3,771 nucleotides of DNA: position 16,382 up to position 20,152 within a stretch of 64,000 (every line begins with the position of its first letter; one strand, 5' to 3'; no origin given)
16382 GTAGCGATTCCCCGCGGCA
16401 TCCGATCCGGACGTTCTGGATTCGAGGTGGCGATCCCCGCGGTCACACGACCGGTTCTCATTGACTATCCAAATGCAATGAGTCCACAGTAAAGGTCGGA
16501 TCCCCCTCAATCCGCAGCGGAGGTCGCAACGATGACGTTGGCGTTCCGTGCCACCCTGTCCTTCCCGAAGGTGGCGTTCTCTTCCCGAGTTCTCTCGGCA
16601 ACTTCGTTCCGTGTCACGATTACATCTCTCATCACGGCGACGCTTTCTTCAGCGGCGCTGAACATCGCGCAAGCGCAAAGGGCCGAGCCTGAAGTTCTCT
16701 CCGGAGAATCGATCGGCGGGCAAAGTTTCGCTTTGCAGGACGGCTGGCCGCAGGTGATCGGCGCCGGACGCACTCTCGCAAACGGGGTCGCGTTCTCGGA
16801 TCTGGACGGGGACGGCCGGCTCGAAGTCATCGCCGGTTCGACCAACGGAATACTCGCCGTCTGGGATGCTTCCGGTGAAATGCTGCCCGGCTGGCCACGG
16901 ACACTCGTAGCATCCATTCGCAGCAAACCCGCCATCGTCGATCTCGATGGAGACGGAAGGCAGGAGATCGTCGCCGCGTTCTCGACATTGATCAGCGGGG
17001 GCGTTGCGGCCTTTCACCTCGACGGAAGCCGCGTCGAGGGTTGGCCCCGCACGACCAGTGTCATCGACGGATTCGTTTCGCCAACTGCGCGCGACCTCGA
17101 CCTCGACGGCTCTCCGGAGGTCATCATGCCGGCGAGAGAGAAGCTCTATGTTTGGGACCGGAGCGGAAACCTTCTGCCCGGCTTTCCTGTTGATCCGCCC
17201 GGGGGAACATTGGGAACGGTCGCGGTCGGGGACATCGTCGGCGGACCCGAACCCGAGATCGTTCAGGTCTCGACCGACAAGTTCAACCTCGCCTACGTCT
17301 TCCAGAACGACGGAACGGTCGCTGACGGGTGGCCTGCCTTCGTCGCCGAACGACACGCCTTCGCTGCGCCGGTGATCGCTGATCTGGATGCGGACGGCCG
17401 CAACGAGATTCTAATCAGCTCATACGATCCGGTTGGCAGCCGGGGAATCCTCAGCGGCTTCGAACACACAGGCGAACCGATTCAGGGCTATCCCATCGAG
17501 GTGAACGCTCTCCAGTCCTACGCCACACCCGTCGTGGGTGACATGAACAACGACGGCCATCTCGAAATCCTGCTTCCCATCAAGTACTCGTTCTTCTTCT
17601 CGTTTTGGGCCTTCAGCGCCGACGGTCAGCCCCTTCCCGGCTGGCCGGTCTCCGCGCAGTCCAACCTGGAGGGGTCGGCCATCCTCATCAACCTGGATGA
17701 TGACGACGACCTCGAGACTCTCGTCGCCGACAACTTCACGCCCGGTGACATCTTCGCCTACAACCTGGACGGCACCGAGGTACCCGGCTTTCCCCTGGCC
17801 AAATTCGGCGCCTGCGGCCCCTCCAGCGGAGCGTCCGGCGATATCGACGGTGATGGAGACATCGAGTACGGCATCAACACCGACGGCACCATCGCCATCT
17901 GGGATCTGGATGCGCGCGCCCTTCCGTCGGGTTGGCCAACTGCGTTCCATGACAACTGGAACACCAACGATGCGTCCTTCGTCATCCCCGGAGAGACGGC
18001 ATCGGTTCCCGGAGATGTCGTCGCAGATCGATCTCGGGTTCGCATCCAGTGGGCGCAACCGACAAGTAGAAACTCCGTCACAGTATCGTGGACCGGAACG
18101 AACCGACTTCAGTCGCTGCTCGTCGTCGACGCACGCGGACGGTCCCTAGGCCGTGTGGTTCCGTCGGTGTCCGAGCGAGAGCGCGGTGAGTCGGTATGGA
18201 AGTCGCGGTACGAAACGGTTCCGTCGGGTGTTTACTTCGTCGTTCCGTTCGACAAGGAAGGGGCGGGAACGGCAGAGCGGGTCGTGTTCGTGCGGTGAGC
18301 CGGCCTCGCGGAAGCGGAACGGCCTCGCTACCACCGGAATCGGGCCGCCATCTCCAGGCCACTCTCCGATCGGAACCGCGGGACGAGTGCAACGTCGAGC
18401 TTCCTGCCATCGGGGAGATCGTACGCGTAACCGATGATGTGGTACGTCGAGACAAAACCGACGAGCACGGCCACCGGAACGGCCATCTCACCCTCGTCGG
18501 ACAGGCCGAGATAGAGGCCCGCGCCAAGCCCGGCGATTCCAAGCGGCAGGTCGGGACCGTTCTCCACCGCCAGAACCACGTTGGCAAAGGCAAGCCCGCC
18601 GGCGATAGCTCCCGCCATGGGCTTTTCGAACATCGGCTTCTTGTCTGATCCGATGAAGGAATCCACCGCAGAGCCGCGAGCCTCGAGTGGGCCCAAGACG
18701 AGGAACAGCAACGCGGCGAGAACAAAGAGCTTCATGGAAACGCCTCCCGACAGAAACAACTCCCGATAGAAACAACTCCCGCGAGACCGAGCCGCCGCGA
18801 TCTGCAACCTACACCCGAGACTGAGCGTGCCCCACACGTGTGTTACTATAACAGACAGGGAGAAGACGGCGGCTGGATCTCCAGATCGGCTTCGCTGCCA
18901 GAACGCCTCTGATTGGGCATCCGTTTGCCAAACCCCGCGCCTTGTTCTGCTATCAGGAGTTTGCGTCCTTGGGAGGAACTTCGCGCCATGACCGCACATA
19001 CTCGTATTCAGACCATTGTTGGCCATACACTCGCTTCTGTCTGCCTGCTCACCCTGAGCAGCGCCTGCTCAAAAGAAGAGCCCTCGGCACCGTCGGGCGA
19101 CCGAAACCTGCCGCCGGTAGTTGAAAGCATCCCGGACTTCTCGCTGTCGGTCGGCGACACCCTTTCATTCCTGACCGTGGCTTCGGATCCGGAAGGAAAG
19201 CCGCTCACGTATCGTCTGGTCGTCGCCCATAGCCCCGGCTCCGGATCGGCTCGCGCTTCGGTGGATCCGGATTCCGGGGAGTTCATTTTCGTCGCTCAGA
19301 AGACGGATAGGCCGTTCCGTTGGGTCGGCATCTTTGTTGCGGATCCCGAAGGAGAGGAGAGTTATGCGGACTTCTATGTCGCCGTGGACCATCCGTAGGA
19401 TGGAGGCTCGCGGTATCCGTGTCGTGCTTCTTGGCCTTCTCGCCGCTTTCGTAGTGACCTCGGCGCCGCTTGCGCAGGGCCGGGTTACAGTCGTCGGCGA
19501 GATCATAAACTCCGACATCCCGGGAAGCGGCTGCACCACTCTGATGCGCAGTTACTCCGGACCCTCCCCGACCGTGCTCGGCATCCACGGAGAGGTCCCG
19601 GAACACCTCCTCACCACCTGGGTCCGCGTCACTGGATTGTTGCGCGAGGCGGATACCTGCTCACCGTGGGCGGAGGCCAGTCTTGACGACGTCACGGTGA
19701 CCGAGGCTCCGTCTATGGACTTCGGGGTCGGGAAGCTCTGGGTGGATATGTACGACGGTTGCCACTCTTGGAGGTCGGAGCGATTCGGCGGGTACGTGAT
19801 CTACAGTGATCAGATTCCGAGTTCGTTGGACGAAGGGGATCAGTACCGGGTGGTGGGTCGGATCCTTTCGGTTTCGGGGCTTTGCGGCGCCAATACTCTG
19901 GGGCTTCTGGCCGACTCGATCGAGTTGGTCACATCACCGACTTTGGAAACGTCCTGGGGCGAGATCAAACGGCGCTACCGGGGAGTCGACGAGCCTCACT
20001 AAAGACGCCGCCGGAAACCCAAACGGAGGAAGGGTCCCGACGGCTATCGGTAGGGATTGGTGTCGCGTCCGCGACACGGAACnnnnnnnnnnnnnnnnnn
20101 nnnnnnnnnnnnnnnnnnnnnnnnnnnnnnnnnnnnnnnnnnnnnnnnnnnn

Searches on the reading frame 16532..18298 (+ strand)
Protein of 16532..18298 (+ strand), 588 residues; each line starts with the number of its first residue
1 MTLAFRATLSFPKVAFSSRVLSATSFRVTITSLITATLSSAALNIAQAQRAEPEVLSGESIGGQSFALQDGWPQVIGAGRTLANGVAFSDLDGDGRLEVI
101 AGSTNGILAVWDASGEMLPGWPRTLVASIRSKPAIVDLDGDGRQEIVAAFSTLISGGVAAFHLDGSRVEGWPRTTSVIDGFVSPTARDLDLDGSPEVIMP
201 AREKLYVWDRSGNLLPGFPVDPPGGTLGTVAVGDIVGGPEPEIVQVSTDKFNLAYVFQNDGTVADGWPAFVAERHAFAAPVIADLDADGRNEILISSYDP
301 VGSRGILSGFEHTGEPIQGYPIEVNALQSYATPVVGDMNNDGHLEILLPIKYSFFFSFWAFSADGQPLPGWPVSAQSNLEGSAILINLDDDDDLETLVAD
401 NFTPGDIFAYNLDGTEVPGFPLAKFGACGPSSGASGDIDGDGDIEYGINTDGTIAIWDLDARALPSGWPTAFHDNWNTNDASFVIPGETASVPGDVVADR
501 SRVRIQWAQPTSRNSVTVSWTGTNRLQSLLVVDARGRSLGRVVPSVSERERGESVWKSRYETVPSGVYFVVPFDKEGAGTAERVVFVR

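Call 7: search_protein_families(library=pfam, proteins=[window:16532-18298:+], max_evalue=1)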
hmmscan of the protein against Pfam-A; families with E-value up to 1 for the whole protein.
window:16532-18298:+ (588 aa): 6 families
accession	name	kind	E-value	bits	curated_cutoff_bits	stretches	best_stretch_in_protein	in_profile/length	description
PF13517.12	FG-GAP_3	-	1.2e-22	80.7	26.9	6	90-147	1-60/61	FG-GAP-like repeat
PF01839.29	FG-GAP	-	7.8e-13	48.4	22.1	2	85-106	4-25/37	FG-GAP repeat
PF25292.1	Beta-prop_CGLA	-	0.0035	17.3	26.8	0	87-118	35-66/316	Lambda-carrageenase beta-propeller domain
PF15907.11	Itfg2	-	0.0085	15.8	27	0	87-110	79-102/330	Integrin-alpha FG-GAP repeat-containing protein 2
PF14783.12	BBS2_Mid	-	0.02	15.4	27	0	87-109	3-25/108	Ciliary BBSome complex subunit 2, middle region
PF19457.4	DUF5994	-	0.069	13.6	26.3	1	487-534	51-98/112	Family of unknown function (DUF5994)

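Call 8: search_protein_families(library=ncbifam, proteins=[window:16532-18298:+], max_evalue=1)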
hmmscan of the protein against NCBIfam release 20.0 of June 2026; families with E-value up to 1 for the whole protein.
window:16532-18298:+ (588 aa): 4 families
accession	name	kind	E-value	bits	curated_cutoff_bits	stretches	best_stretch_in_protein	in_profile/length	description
NF052323.1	T9SSA_dep_M6i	equivalog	5.5e-30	104.1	600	6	275-376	784-882/1043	T9SS-dependent M6-like inactivated metalloprotease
NF046077.1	LPS_M949_RS01915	subfamily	0.00032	20.7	60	0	132-158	70-96/154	M949_RS01915 family surface polysaccharide biosynthesis protein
NF000157.1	fusid_est_FusH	equivalog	0.00036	19.3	999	1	69-148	356-440/520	fusidic acid esterase FusH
TIGR02738.1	TrbB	equivalog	0.17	11.6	132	0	354-376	79-101/153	type-F conjugative transfer system pilin assembly thiol-disulfide isomerase TrbB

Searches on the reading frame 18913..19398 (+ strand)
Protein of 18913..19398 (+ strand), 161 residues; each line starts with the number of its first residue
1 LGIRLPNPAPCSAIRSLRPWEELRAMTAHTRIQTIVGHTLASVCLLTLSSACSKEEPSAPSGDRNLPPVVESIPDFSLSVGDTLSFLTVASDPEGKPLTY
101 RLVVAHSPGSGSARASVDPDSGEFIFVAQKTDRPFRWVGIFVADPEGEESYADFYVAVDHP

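Call 7: search_protein_families(library=pfam, proteins=[window:18913-19398:+], max_evalue=1)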
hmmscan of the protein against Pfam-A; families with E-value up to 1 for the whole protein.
window:18913-19398:+ (161 aa): 1 family
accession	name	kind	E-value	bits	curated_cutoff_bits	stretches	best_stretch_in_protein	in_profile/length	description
PF17963.7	Big_9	-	0.028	15.7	23.6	1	65-131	1-63/89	Bacterial Ig domain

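Call 8: search_protein_families(library=ncbifam, proteins=[window:18913-19398:+], max_evalue=1)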
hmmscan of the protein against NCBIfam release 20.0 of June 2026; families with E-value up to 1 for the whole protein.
window:18913-19398:+ (161 aa): 1 family
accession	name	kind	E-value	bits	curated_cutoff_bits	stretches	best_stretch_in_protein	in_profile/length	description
NF012211.1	tand_rpt_95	domain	0.086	12.8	90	1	85-158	14-84/98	tandem-95 repeat protein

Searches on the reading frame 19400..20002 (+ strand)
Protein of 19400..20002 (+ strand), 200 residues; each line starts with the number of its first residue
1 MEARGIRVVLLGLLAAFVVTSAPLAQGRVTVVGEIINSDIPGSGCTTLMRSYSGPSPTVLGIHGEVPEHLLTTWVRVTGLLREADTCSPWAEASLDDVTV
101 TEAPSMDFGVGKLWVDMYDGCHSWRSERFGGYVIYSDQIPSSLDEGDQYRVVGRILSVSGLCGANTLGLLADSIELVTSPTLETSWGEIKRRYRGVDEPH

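Call 7: search_protein_families(library=pfam, proteins=[window:19400-20002:+], max_evalue=1)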
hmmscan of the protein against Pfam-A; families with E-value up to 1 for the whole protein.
window:19400-20002:+ (200 aa): 2 families
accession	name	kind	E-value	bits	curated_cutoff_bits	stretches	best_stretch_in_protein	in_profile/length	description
PF19135.5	DUF5818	-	0.061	13.3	27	0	64-86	26-48/57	Protein of unknown function (DUF5818)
PF10115.14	HlyU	-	0.34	11.5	27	1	125-156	20-47/91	Transcriptional activator HlyU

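Call 8: search_protein_families(library=ncbifam, proteins=[window:19400-20002:+], max_evalue=1)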
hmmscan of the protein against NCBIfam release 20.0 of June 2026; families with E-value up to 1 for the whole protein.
window:19400-20002:+ (200 aa): 0 families

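Call 37: find_homologous_proteins(query=window:19400-20002:+, max_evalue=0.001)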
Query window:19400-20002:+ (200 aa): 1 proteins with E <= 0.001 among 4211 candidates.
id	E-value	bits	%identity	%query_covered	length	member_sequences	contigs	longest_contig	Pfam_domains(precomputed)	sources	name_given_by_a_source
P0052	1.2e-129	448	100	100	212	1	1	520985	-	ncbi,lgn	-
